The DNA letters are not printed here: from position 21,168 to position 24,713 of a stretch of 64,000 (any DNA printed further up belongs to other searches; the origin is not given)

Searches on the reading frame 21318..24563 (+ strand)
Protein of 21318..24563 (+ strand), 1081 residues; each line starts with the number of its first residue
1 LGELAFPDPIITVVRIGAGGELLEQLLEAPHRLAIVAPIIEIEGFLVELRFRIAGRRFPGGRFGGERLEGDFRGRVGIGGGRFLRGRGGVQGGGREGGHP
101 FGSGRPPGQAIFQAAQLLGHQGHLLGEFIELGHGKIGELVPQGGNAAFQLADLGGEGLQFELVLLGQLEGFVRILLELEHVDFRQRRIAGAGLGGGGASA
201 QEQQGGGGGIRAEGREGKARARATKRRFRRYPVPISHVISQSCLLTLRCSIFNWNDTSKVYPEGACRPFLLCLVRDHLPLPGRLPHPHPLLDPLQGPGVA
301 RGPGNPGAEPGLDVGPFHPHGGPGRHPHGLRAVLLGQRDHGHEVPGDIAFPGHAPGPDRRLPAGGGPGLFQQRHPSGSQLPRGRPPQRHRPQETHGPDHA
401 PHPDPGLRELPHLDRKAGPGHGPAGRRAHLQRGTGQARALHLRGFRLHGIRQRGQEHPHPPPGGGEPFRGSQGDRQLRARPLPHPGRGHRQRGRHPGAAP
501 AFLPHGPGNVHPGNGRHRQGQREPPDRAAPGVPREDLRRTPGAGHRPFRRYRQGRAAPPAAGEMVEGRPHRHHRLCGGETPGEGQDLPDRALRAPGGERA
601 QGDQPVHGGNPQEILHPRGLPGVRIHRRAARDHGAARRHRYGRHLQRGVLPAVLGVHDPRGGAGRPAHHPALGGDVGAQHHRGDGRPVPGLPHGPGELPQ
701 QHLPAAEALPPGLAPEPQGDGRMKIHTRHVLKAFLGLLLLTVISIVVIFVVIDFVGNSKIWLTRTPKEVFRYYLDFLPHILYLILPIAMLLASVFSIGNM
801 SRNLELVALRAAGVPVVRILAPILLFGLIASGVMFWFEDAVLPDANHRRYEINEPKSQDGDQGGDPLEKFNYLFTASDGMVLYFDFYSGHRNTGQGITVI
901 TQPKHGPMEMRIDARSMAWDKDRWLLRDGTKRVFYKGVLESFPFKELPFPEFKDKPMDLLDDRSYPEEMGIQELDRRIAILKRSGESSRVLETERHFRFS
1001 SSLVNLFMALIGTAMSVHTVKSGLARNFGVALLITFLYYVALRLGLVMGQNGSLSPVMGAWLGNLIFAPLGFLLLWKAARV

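Call 11: search_protein_families(library=pfam, proteins=[window:21318-24563:+])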
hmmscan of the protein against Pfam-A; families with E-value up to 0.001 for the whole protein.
window:21318-24563:+ (1081 aa): 1 family
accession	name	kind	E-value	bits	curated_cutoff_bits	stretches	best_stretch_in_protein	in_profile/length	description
PF03739.19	LptF_LptG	-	6.3e-71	239.7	27.9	1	728-1077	1-353/353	Lipopolysaccharide export system permease LptF/LptG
